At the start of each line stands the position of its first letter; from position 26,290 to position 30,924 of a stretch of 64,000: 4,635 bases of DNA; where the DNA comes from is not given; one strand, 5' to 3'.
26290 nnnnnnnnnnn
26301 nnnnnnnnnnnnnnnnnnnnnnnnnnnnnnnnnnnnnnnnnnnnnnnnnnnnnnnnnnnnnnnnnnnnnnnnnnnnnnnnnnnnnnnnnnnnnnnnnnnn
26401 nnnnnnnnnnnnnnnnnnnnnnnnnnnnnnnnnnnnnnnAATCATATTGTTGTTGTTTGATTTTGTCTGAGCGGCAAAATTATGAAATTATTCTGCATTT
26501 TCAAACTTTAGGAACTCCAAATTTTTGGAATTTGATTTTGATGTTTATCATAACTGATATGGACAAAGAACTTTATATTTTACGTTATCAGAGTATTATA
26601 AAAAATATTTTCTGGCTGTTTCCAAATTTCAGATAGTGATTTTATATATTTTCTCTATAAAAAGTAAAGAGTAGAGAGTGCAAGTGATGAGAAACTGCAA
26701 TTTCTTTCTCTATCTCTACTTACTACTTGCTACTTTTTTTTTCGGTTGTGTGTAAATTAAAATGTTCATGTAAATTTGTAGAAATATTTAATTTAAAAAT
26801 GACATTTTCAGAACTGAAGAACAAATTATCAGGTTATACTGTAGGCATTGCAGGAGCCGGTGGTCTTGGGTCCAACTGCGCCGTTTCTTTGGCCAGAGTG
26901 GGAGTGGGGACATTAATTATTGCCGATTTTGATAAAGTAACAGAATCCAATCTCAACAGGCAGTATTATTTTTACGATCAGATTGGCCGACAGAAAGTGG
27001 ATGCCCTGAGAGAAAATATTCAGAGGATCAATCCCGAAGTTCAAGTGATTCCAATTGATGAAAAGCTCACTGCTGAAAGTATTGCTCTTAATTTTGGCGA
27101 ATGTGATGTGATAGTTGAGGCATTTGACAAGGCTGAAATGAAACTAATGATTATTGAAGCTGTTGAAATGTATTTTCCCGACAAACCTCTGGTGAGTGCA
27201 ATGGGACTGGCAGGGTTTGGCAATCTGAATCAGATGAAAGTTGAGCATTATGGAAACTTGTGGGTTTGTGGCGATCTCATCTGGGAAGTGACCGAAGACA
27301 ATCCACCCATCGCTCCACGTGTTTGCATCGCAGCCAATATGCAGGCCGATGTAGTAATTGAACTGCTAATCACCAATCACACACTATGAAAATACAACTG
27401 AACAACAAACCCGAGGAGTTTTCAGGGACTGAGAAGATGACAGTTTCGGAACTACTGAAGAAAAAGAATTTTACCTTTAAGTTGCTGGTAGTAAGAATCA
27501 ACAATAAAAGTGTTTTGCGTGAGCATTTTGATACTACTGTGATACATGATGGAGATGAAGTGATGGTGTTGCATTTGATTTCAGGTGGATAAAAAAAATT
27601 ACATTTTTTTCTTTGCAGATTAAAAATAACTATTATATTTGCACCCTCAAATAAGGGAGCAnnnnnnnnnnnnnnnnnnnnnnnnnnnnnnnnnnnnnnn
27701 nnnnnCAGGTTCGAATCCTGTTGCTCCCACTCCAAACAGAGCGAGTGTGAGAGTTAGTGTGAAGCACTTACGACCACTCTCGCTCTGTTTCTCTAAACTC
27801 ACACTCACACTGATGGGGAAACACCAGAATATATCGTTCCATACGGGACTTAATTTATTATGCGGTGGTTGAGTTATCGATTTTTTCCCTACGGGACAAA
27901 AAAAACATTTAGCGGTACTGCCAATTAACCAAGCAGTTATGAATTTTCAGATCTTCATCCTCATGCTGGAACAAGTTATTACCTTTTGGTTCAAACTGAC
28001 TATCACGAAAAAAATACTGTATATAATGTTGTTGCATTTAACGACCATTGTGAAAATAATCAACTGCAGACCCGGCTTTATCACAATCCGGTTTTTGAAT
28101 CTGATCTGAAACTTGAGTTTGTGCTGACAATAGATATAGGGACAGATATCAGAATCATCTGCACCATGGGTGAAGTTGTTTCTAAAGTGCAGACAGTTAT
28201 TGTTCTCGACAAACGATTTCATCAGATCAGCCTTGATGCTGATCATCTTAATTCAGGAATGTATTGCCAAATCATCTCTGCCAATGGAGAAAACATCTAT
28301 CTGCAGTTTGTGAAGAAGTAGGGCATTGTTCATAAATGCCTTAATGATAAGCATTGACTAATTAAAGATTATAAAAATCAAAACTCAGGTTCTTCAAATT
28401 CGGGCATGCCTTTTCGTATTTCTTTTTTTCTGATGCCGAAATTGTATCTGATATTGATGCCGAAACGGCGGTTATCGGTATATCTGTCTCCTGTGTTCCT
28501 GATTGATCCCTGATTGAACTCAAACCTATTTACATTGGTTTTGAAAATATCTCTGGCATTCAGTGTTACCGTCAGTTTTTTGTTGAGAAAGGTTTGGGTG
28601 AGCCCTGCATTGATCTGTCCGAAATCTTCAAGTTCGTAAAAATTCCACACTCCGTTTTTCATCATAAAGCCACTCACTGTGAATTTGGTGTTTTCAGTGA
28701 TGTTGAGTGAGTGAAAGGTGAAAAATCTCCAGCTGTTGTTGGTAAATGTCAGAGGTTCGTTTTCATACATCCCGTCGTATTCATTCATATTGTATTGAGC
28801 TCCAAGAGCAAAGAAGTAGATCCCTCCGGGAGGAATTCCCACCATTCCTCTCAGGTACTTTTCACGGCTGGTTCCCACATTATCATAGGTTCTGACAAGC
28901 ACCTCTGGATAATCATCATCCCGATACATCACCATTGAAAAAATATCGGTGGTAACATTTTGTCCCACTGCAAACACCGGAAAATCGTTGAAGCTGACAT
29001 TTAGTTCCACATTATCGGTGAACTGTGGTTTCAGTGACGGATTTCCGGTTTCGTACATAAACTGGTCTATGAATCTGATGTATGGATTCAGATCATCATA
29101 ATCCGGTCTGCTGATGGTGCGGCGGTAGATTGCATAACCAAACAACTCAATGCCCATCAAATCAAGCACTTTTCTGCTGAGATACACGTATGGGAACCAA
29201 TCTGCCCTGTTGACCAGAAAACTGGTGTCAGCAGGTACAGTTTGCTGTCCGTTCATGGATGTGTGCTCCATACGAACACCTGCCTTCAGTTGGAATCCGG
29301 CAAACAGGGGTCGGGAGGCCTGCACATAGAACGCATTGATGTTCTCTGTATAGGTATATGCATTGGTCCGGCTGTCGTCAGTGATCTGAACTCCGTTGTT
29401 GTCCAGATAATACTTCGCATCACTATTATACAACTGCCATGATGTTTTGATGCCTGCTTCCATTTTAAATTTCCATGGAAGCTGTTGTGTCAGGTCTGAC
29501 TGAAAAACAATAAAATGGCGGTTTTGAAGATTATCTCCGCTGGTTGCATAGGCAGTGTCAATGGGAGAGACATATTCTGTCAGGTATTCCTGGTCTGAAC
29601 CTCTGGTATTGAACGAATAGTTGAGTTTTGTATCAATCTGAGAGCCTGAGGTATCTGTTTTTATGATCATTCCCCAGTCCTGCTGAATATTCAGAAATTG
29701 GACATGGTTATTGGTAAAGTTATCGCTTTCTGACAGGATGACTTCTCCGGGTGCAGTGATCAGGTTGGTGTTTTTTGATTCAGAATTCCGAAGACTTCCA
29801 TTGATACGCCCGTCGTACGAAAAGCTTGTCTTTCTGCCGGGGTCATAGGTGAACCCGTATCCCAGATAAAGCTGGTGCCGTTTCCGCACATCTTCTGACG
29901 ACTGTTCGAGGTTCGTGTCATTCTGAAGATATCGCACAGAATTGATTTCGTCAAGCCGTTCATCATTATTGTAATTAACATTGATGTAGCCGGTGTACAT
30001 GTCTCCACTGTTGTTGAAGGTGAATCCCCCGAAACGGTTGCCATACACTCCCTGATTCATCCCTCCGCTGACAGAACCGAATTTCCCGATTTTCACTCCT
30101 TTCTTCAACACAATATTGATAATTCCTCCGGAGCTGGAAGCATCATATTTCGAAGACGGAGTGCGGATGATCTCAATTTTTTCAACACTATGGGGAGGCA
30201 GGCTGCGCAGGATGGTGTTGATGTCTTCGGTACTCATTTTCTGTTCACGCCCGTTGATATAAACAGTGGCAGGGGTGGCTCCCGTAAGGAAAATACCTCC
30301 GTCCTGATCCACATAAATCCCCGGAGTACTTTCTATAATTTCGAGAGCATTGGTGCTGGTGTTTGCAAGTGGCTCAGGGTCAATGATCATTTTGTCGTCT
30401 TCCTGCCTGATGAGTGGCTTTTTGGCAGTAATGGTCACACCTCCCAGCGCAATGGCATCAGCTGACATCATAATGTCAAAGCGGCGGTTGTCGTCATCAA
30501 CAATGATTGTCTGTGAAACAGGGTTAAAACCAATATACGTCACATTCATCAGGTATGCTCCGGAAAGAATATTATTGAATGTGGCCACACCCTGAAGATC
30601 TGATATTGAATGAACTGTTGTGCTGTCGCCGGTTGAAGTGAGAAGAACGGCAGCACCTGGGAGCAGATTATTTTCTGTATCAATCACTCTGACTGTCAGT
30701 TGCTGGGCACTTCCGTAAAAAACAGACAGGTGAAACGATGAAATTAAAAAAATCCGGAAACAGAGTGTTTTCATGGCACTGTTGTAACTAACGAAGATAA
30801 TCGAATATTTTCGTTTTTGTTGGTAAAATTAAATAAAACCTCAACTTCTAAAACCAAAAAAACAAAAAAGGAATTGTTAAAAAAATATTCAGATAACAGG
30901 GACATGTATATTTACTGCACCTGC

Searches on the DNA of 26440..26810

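Call 46: search_rna_families(source=window, start=26440, end=26810, threshold=evalue, max_evalue=10)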
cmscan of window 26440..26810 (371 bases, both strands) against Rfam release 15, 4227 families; matches with E-value up to 10: 8.
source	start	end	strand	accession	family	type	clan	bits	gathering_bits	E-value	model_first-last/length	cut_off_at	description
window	26606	26731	-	RF01931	bxd_3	Gene; lncRNA;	-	18.6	70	4.8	1-137/137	no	Bithoraxoid conserved region 3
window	26653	26749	+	RF00834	mir-268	Gene; miRNA;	-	17.8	47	1.7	1-89/89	no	mir-268 microRNA precursor family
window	26660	26723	+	RF00336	snoJ26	Gene; snRNA; snoRNA; CD-box;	-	17.2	50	2.6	1-147/147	no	Small nucleolar RNA J26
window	26466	26553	-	RF02304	TtnuCD29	Gene; snRNA; snoRNA; CD-box;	-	17.1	90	6.1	1-78/78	no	Tetrahymena snoRNA TtnuCD29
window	26655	26725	+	RF00051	mir-17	Gene; miRNA;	-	15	49.5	1.3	1-80/80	no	mir-17 microRNA precursor family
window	26659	26747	-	RF00690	MIR408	Gene; miRNA;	-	14.6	64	0.82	1-126/126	no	MIR408 microRNA precursor family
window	26656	26742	+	RF03846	mir-4861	Gene; miRNA;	-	14.6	100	3.8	1-94/94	no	mir-4861 microRNA precursor family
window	26664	26741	+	RF02274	AniS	Gene;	-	14.1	50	8.8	1-106/106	no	AniS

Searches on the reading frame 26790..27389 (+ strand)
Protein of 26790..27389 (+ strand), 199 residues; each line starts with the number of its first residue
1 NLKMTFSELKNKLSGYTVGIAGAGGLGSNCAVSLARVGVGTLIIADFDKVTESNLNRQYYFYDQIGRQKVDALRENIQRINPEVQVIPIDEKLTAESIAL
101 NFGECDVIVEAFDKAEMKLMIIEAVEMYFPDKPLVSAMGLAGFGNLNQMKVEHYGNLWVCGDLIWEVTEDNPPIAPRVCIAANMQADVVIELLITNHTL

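Call 14: search_protein_families(library=pfam, proteins=[window:26790-27389:+])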
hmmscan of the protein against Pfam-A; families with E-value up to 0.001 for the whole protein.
window:26790-27389:+ (199 aa): 1 family
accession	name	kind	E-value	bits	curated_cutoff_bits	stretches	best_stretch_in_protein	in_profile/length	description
PF00899.27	ThiF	-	1.3e-34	119.8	28.1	1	8-190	13-199/238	ThiF family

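Call 41: find_encoding_contigs(protein=window:26790-27386:+, flank=5000, max_places=6)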
Protein window:26790-27386:+ (199 aa): no gene with exactly this product is on record in the collection.

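Call 43: find_encoding_contigs(protein=window:26799-27386:+, flank=5000, max_places=6)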
Protein window:26799-27386:+ (196 aa): no gene with exactly this product is on record in the collection.

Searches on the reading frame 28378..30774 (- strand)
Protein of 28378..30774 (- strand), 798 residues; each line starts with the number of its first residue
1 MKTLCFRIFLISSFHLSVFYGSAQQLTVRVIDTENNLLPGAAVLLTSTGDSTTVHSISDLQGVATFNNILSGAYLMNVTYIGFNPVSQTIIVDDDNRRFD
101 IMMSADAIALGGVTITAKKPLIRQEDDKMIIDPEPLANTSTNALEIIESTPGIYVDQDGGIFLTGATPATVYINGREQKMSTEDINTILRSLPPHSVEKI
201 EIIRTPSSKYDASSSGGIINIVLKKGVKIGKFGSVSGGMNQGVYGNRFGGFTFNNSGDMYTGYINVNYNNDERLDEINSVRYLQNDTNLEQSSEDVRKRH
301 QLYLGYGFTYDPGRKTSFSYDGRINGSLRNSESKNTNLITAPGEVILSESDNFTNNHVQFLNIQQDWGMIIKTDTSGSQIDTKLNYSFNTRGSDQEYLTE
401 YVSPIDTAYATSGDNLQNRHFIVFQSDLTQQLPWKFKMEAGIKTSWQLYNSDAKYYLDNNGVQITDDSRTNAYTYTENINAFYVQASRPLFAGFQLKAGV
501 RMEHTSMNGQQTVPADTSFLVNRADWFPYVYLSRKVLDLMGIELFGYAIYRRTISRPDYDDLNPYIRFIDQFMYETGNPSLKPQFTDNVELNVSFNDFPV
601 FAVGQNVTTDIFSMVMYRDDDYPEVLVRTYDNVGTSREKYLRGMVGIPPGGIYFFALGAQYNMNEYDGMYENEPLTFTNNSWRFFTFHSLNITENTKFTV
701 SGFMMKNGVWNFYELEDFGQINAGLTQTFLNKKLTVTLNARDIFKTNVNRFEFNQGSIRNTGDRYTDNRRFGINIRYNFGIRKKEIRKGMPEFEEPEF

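Call 53: search_protein_families(library=pfam, proteins=[window:28378-30774:-])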
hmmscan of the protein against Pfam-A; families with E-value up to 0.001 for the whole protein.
window:28378-30774:- (798 aa): 6 families
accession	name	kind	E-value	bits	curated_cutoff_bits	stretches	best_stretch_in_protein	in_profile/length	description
PF14905.12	OMP_b-brl_3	-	8.1e-82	275.9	27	1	372-777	2-408/408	Outer membrane protein beta-barrel family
PF13620.12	CarboxypepD_reg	-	4.6e-10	40.1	32.3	1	26-102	2-80/82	Carboxypeptidase regulatory-like domain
PF13715.12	CarbopepD_reg_2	-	4.9e-08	33.3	32.2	1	30-114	5-87/88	CarboxypepD_reg-like domain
PF07715.20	Plug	-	3e-07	31.4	23.9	1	139-218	21-107/107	TonB-dependent Receptor Plug Domain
PF00593.30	TonB_dep_Rec_b-barrel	-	4.2e-07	30.6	27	1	312-597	18-283/436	TonB dependent receptor-like, beta-barrel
PF02369.22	Big_1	-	0.0002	21.8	34.9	1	23-67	18-65/93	Bacterial Ig-like domain (group 1)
